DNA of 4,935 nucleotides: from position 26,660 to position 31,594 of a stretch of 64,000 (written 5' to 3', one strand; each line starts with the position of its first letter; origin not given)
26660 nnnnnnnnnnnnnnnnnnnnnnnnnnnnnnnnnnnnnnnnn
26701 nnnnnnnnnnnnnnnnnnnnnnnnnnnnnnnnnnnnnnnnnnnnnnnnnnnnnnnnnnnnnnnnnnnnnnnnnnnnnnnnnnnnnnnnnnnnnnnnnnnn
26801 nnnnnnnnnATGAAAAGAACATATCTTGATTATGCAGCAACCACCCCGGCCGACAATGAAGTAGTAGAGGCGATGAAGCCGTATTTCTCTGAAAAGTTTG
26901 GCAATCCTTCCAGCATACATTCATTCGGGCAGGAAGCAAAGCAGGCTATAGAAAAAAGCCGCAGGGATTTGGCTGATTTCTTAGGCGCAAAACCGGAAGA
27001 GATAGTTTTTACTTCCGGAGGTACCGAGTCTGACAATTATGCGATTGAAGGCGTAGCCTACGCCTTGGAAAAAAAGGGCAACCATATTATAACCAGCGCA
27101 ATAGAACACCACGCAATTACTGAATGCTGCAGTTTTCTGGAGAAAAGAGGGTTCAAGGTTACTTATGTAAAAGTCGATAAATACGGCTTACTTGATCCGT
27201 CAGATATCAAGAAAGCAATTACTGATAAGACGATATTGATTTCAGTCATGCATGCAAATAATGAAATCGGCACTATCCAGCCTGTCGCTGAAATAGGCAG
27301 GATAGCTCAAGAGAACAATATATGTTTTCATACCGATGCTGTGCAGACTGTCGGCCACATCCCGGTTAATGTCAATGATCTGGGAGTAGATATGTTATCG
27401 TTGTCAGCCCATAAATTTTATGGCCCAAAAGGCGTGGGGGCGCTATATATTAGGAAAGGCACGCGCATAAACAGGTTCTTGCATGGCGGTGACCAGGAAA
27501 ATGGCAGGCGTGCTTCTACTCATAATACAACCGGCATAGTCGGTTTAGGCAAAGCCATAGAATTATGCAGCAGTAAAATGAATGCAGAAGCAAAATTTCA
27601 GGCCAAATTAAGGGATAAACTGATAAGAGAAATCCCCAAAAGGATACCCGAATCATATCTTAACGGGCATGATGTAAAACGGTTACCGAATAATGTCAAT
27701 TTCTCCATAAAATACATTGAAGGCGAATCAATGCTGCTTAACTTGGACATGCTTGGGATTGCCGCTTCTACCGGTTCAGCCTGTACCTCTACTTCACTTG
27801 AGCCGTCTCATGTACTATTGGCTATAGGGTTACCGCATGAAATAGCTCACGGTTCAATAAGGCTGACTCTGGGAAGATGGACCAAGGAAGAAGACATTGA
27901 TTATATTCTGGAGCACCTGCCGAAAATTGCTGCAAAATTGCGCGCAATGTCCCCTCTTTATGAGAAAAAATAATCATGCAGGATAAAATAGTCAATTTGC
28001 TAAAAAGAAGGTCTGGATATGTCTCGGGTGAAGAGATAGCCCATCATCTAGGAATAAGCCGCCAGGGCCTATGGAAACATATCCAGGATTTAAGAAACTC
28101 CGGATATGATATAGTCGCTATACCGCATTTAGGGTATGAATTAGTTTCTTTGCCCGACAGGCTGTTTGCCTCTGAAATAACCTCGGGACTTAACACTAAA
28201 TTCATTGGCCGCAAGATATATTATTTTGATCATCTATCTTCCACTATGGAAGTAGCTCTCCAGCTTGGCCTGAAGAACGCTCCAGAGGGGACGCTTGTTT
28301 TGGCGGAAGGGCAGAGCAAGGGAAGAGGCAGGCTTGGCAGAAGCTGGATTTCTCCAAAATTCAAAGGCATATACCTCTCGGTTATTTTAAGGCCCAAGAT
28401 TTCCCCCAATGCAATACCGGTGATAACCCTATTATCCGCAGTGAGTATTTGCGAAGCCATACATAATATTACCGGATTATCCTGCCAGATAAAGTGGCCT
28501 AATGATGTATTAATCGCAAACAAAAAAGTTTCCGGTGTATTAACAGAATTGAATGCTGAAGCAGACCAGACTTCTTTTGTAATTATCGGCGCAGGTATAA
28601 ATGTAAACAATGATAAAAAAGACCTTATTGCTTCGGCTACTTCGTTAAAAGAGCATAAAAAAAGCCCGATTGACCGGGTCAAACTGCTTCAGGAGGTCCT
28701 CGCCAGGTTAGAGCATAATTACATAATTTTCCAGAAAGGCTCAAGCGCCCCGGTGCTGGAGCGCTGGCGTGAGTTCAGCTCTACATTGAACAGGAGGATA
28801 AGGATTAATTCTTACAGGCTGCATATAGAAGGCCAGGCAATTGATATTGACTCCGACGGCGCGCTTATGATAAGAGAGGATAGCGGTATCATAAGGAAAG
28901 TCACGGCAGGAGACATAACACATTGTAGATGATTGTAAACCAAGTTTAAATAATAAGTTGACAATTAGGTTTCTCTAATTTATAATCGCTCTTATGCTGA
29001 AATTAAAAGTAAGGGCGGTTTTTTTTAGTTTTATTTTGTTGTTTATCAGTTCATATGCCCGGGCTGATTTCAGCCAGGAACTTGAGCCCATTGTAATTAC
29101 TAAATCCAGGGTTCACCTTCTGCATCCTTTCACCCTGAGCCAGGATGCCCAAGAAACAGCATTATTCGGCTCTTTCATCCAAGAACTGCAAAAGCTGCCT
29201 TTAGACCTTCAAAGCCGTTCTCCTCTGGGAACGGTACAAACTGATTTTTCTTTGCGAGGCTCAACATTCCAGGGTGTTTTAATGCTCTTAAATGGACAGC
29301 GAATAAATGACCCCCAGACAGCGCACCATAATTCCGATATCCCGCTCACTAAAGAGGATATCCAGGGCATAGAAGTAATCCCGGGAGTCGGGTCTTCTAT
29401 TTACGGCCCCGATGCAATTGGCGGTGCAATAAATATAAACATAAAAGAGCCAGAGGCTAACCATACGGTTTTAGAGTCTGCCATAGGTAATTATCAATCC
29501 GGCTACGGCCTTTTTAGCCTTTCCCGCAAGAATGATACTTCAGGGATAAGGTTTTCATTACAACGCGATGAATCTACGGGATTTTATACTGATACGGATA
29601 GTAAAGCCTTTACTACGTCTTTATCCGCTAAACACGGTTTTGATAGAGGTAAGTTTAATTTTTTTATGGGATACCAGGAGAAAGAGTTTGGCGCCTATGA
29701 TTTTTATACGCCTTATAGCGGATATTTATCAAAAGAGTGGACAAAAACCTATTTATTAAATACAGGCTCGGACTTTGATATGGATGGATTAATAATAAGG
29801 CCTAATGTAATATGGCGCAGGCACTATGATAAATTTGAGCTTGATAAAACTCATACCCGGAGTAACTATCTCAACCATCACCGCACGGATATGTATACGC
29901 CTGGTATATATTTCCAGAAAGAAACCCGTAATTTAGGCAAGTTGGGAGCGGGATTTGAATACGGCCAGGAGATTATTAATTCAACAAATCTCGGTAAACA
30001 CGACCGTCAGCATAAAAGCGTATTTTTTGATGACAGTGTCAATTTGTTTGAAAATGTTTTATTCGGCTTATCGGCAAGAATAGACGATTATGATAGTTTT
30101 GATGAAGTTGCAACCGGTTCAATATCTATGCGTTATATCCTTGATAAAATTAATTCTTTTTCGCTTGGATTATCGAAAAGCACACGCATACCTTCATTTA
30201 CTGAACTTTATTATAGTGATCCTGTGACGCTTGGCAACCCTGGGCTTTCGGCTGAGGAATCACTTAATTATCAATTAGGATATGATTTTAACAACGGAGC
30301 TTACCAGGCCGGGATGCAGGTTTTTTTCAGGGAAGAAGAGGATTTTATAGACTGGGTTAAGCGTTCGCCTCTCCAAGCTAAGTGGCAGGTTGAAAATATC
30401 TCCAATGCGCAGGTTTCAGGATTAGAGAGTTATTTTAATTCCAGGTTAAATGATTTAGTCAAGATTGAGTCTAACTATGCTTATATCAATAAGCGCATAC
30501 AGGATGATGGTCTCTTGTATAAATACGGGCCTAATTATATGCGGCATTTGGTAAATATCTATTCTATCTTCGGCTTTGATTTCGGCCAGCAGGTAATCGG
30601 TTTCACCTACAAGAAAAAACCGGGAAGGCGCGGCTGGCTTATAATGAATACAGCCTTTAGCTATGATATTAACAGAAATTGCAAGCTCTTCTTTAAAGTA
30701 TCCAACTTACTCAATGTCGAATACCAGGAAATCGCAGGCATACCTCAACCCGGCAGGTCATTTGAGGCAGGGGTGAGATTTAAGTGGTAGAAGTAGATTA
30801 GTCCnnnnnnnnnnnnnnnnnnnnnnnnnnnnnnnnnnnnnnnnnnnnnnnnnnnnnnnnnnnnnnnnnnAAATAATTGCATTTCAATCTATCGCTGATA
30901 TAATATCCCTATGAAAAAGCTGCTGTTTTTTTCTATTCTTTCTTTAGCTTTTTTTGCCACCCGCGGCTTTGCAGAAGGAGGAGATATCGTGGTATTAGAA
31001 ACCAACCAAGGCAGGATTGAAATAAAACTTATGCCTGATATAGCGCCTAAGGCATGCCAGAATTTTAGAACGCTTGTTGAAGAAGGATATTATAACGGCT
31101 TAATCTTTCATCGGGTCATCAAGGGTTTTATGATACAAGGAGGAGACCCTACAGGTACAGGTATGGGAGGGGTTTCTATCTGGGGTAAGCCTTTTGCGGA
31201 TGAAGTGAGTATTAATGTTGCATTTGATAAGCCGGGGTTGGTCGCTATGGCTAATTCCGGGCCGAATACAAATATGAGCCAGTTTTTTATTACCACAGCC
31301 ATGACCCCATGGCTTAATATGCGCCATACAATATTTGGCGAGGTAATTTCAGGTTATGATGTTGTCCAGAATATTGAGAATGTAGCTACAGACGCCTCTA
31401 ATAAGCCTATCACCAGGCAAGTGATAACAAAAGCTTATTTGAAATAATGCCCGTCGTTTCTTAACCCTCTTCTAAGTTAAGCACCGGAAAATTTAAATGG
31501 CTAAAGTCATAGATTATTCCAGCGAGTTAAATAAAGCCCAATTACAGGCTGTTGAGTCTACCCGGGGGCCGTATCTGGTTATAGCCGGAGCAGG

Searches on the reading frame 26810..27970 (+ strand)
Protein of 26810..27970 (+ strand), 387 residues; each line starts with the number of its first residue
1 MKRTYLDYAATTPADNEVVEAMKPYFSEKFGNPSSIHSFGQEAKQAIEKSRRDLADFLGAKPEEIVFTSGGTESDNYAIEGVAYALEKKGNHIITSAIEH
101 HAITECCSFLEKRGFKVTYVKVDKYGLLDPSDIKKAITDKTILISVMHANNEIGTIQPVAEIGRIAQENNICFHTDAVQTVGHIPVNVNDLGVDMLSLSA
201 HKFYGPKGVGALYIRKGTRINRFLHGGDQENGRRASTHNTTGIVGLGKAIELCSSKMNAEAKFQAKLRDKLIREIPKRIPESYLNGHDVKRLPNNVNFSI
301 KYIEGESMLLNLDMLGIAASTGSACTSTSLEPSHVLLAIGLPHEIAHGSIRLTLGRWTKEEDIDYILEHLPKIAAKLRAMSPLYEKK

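Call 43: search_protein_families(library=pfam, proteins=[window:26810-27970:+], max_evalue=0.0001)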
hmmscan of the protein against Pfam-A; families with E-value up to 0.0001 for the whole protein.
window:26810-27970:+ (387 aa): 4 families
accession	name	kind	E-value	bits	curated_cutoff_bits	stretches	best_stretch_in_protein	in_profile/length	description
PF00266.25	Aminotran_5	-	5.4e-93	312.3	21.5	1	4-365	1-370/371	Aminotransferase class-V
PF01041.23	DegT_DnrJ_EryC1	-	6.3e-08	32.7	19.8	1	52-182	31-151/360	DegT/DnrJ/EryC1/StrS aminotransferase family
PF01212.27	Beta_elim_lyase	-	1.2e-07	31.8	27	1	56-177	43-169/288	Beta-eliminating lyase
PF01053.26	Cys_Met_Meta_PP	-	1.1e-05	24.7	27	1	76-204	77-200/381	Cys/Met metabolism PLP-dependent enzyme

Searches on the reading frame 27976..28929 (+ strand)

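Call 43: search_protein_families(library=pfam, proteins=[window:27976-28929:+], max_evalue=0.0001)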
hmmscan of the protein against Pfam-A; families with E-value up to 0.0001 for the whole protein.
window:27976-28929:+ (318 aa): 4 families
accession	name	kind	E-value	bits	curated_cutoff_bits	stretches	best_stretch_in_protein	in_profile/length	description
PF03099.24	BPL_LplA_LipB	-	8.3e-25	87.7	21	1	85-209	3-133/133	Biotin/lipoate A/B protein ligase family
PF08279.18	HTH_11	-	1.4e-14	54.2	25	1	3-54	3-54/55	HTH domain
PF02237.23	BPL_C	-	4.2e-08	33.4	21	1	270-315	1-46/48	Biotin protein ligase C terminal domain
PF13412.12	HTH_24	-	2.4e-05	24.3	21.9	1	4-44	7-46/48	Winged helix-turn-helix DNA-binding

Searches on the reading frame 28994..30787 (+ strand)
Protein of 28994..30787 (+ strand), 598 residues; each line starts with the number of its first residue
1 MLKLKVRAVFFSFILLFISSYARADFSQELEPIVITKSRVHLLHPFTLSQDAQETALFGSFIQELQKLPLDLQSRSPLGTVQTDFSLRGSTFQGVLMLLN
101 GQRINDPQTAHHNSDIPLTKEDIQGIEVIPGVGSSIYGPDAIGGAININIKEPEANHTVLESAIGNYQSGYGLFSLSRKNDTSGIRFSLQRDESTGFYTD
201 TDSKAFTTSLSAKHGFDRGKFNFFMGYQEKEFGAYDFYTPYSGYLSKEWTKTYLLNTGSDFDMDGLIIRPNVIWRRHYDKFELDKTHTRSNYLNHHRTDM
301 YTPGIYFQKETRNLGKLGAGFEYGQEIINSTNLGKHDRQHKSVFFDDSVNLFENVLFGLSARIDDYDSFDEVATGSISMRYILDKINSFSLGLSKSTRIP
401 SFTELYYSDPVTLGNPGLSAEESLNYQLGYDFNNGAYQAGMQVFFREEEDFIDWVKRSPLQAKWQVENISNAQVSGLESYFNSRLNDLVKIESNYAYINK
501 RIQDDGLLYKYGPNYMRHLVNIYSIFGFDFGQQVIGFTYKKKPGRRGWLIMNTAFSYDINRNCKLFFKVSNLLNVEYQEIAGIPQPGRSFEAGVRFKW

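Call 43: search_protein_families(library=pfam, proteins=[window:28994-30787:+], max_evalue=0.0001)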
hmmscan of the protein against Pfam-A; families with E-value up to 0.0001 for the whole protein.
window:28994-30787:+ (598 aa): 2 families
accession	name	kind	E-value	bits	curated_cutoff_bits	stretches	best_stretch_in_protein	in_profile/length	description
PF00593.30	TonB_dep_Rec_b-barrel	-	1.8e-22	81.3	27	1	171-572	21-436/436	TonB dependent receptor-like, beta-barrel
PF07715.20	Plug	-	1e-09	39.3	23.9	1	78-145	41-107/107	TonB-dependent Receptor Plug Domain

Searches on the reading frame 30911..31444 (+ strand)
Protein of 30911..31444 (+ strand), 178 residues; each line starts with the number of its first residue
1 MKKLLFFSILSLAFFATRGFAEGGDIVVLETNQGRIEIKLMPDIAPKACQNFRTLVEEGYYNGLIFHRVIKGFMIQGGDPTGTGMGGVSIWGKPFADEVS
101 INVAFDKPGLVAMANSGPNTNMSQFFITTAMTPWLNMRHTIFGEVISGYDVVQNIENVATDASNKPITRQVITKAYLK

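Call 43: search_protein_families(library=pfam, proteins=[window:30911-31444:+], max_evalue=0.0001)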
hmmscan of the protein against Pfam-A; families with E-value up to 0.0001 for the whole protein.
window:30911-31444:+ (178 aa): 1 family
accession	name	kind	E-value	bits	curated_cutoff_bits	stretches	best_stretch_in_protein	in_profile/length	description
PF00160.26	Pro_isomerase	-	1e-52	179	21.7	1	27-175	2-157/159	Cyclophilin type peptidyl-prolyl cis-trans isomerase/CLD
